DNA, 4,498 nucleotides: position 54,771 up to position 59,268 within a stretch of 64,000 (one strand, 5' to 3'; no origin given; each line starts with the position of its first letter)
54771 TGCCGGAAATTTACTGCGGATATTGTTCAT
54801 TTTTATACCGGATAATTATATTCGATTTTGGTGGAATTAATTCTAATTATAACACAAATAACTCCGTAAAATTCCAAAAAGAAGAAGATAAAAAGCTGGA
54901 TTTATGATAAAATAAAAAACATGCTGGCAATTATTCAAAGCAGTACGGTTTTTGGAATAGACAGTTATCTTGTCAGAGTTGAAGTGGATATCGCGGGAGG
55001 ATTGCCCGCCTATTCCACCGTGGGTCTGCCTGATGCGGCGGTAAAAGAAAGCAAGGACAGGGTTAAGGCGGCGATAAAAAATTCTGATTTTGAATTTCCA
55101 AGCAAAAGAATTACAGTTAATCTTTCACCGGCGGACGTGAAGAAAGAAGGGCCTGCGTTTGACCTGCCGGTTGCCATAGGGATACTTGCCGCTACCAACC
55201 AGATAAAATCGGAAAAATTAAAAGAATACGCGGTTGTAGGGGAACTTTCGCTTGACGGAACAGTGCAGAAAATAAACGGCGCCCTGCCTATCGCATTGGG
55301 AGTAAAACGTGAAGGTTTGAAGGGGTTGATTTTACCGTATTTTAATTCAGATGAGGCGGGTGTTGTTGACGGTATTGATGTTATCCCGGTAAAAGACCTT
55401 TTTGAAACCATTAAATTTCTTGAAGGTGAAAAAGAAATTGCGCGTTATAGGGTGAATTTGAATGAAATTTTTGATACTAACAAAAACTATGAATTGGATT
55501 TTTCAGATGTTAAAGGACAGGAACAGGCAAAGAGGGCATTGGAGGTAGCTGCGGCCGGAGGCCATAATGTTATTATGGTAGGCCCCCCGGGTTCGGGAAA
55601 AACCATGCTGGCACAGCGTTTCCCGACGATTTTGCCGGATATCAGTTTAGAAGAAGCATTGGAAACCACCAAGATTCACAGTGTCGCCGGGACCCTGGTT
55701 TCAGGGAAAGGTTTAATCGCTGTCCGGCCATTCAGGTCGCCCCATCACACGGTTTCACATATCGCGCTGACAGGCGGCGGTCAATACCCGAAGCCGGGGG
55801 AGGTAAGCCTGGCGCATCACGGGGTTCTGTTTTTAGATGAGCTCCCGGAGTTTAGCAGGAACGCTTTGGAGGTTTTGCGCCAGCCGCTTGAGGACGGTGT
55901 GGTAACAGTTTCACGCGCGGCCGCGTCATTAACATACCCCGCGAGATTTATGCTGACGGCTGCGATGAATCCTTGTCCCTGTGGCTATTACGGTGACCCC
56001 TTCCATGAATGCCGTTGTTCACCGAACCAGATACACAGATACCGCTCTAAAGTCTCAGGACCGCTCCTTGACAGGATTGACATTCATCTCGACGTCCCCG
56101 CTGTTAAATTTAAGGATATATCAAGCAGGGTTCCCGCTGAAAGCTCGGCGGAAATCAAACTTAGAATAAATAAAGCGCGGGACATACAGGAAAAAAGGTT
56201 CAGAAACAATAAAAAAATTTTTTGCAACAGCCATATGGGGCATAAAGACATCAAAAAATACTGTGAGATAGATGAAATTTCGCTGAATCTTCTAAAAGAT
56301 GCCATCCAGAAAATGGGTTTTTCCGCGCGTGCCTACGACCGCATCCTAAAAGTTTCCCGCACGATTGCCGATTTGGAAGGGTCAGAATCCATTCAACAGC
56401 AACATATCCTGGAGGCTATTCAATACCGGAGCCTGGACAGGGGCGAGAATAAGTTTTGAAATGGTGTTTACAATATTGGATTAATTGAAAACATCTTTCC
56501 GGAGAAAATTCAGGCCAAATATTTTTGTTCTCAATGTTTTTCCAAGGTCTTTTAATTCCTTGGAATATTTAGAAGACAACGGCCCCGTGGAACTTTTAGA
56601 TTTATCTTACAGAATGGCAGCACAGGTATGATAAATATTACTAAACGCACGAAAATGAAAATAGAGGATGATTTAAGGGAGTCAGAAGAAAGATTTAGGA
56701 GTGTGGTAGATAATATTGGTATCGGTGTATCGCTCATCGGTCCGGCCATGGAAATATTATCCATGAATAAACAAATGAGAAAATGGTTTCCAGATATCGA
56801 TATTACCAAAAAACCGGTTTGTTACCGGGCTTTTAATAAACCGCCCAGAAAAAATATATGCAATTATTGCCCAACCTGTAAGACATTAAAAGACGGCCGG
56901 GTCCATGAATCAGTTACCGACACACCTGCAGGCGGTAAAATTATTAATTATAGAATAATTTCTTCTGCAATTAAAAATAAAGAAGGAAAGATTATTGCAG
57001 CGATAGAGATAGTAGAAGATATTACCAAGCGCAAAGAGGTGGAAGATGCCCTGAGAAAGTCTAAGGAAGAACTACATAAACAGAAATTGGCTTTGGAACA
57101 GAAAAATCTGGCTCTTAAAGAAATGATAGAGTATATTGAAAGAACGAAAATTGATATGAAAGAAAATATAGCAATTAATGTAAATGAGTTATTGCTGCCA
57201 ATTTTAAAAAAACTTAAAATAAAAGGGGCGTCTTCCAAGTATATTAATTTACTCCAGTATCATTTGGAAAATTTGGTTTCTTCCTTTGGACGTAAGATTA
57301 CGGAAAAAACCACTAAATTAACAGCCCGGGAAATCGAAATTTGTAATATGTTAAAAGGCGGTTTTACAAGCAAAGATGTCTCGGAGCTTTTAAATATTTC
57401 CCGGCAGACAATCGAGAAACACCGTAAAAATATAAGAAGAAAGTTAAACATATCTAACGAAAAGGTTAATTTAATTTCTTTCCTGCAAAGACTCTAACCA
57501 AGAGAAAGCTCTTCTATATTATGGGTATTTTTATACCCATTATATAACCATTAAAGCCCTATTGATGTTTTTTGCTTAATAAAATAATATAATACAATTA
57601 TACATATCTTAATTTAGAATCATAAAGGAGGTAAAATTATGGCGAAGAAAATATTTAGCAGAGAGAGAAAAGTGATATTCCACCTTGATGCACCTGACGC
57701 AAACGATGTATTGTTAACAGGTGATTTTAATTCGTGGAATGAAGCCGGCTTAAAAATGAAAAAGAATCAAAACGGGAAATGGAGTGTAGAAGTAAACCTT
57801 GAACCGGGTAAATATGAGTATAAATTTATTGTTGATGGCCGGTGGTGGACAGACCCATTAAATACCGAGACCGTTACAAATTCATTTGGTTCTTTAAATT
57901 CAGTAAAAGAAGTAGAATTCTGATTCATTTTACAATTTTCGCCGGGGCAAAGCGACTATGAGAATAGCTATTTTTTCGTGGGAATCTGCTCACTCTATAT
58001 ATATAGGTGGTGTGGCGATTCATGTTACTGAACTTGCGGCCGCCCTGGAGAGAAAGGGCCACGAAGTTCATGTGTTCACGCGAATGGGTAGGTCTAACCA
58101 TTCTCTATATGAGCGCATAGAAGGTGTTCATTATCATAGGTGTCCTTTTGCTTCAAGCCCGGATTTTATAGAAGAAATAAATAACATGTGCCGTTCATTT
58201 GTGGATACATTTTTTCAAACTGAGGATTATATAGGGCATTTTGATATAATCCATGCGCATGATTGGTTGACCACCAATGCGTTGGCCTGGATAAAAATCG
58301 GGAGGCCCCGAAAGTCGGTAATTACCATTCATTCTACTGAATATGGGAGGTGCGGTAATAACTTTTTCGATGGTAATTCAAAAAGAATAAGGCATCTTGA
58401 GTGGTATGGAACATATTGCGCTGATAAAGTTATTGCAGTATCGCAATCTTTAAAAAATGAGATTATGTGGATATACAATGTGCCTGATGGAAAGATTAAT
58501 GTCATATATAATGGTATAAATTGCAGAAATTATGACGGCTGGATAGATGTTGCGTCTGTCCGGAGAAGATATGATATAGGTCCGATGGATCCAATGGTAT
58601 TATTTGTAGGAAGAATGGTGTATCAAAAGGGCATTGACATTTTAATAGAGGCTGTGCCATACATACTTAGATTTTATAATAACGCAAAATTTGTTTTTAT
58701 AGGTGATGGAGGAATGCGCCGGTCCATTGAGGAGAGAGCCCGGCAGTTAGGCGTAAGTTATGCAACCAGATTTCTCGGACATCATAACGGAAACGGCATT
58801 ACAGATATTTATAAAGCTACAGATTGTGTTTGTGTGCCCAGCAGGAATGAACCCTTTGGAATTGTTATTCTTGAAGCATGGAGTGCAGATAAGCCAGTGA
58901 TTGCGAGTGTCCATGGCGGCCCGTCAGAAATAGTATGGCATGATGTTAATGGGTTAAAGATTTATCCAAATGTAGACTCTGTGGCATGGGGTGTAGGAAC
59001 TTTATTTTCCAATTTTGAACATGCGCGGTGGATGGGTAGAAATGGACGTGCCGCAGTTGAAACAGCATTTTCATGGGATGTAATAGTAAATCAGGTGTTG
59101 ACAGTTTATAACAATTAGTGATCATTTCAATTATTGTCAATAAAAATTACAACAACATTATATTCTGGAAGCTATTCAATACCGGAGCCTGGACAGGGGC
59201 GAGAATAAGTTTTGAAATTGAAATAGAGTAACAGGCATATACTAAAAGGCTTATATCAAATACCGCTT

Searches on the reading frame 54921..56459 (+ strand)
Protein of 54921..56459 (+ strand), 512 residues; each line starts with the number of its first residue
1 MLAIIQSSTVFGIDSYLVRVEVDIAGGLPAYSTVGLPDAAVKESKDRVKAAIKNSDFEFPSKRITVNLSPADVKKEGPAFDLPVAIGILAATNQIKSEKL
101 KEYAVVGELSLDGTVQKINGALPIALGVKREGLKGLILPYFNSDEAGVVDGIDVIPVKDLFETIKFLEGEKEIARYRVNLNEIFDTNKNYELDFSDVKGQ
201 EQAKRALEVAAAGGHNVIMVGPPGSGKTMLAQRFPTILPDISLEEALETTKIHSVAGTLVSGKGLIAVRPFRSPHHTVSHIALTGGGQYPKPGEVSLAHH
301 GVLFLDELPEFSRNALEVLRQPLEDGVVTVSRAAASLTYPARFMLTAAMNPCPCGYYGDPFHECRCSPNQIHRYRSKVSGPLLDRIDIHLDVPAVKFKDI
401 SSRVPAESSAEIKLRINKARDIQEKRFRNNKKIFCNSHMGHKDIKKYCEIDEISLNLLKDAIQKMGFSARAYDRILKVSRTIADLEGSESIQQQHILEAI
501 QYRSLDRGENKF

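Call 35: search_protein_families(library=ncbifam, proteins=[window:54921-56459:+], max_evalue=0.00001)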
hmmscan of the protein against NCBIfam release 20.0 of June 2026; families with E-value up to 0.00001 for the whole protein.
window:54921-56459:+ (512 aa): 8 families
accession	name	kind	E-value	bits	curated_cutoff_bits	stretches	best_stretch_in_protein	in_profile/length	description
TIGR00368.1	TIGR00368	hypoth_equivalog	5.5e-204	678.4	362.4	1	6-503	2-499/499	YifB family Mg chelatase-like AAA ATPase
NF007365.0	PRK09862.1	equivalog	2.3e-147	491.6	530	1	2-507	3-496/506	YifB family Mg chelatase-like AAA ATPase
TIGR02902.1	spore_lonB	equivalog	6.3e-19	68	723.3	2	41-165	405-528/531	ATP-dependent protease LonB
TIGR00764.1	lon_rel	equivalog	7e-14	51.3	516.6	1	196-251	19-74/608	ATP-dependent protease LonB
TIGR02442.1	Cob-chelat-sub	hypoth_equivalog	7e-14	51.2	779.45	1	282-351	110-179/641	putative cobaltochelatase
TIGR02903.1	spore_lon_C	equivalog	3.7e-12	45.6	678.8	0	193-331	152-297/615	Lon family ATP-dependent protease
TIGR02030.1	BchI-ChlI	equivalog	3.9e-07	29.6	466.95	0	282-351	114-183/337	magnesium chelatase ATPase subunit I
TIGR02031.1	BchD-ChlD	equivalog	5.4e-07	28.7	499.55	1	202-351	2-143/608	magnesium chelatase ATPase subunit D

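Call 38: find_homologous_proteins(query=window:54921-56459:+, max_evalue=1e-30)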
Query window:54921-56459:+ (512 aa): 8000 proteins with E <= 1e-30 among 8000 candidates; the best 120 are listed.
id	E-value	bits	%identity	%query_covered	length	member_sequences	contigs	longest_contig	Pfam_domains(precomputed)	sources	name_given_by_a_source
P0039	0.0e+0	1142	100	100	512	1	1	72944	PF00158.33,PF13335.13,PF05362.20,PF00493.30,PF07728.21,PF01078.28,PF13541.13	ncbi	ncbi:MAG: YifB family Mg chelatase-like AAA ATPase [bacterium]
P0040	0.0e+0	1023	87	100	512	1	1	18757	PF13335.13,PF05362.20,PF00493.30,PF07728.21,PF01078.28,PF13541.13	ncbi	ncbi:MAG: YifB family Mg chelatase-like AAA ATPase [bacterium]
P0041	0.0e+0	1019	87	100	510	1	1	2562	PF13335.13,PF00493.30,PF07728.21,PF01078.28,PF13541.13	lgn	-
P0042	0.0e+0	1019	87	100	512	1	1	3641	PF13335.13,PF00493.30,PF07728.21,PF01078.28,PF13541.13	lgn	-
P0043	1.3e-269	913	79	99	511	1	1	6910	PF13335.13,PF00493.30,PF07728.21,PF01078.28,PF13541.13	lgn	-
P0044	3.2e-224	763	67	99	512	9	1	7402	PF13335.13,PF00493.30,PF07728.21,PF01078.28,PF13541.13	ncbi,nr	ncbi:YifB family Mg chelatase-like AAA ATPase [bacterium]|nr:YifB family Mg chelatase-like AAA ATPas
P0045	4.0e-223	760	67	99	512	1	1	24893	PF13335.13,PF00493.30,PF07728.21,PF01078.28,PF13541.13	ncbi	-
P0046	4.3e-223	760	66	99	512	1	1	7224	PF13335.13,PF00493.30,PF07728.21,PF01078.28,PF13541.13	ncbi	-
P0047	4.5e-223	760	65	99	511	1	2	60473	PF13335.13,PF00493.30,PF07728.21,PF01078.28,PF13541.13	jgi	jgi:magnesium chelatase family protein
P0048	1.1e-222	758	66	99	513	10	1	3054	PF13335.13,PF07728.21,PF01078.28,PF13541.13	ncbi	-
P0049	1.4e-222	758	66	99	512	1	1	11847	PF13335.13,PF00493.30,PF07728.21,PF01078.28,PF13541.13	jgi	jgi:magnesium chelatase family protein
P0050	1.7e-222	758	66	99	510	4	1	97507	PF13335.13,PF05362.20,PF00493.30,PF07728.21,PF01078.28,PF13541.13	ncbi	-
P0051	5.4e-222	756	64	99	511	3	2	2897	PF07724.21,PF13335.13,PF05362.20,PF00493.30,PF07728.21,PF01078.28,PF13541.13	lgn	-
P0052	8.0e-222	755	64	99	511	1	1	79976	PF07724.21,PF13335.13,PF05362.20,PF00493.30,PF07728.21,PF01078.28,PF13541.13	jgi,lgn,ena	-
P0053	9.7e-222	755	67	99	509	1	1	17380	PF13335.13,PF05362.20,PF00493.30,PF07728.21,PF01078.28,PF13541.13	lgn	-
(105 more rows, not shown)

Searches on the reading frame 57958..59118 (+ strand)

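Call 35: search_protein_families(library=ncbifam, proteins=[window:57958-59118:+], max_evalue=0.00001)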
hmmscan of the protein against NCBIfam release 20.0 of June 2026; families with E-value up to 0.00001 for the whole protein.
window:57958-59118:+ (386 aa): 41 families (the best 25 are shown)
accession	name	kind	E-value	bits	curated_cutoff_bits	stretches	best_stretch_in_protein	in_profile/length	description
TIGR02149.1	glgA_Coryne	subfamily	1.1e-49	169.6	302.4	1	1-385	1-388/391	glycogen synthase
TIGR03999.1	thiol_BshA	equivalog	1.7e-37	129.2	273.7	1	16-385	11-371/375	N-acetyl-alpha-D-glucosaminyl L-malate synthase BshA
TIGR03449.1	mycothiol_MshA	equivalog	2.3e-35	122.3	462.5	1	17-385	21-401/406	D-inositol-3-phosphate glycosyltransferase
TIGR03088.1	stp2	hypoth_equivalog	2.8e-30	105.6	409.05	1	122-385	106-371/374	TIGR03088 family PEP-CTERM/XrtA system glycosyltransferase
TIGR04047.1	MSMEG_0565_glyc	hypoth_equivalog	4.2e-29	101.8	259.85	1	12-385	7-372/373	MSMEG_0565 family glycosyltransferase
TIGR04157.1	glyco_rSAM_CFB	subfamily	1.3e-28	100.1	400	1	155-380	170-402/406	TIGR04157 family glycosyltransferase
TIGR04063.1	stp3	hypoth_equivalog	1e-23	83.9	442.05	1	29-385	26-393/397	TIGR04063 family PEP-CTERM/XrtA system glycosyltransferase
TIGR02095.1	glgA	subfamily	2.2e-23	82.7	328.45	1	61-384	103-474/477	glycogen/starch synthase, ADP-glucose type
NF038295.1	EPS_HpsP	equivalog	3.1e-21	75.8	550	1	182-385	180-385/388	hormogonium polysaccharide biosynthesis glycosyltransferase HpsP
NF012028.0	PRK15484.1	subfamily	6.3e-21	74.9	618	1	157-379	142-370/380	lipopolysaccharide N-acetylglucosaminyltransferase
NF041876.1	EPS_EpsE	equivalog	4.5e-19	68.9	400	1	202-373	201-382/389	exopolysaccharide biosynthesis GT4 family glycosyltransferase EpsE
NF053787.1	GlcN_PG_synth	equivalog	1e-18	67.4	480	1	150-385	141-357/361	N-acetylglucosaminyl phosphatidylglycerol synthase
NF047684.1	TeichurnBiosyTuaC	equivalog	6.1e-18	64.9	550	1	47-326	61-328/391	teichuronic acid biosynthesis protein TuaC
NF001901.0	PRK00654.1-5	equivalog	4.8e-17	61.6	649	1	197-385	301-489/502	glycogen synthase GlgA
NF001900.0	PRK00654.1-3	equivalog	2.5e-16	59.2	509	1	213-310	274-370/481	glycogen synthase GlgA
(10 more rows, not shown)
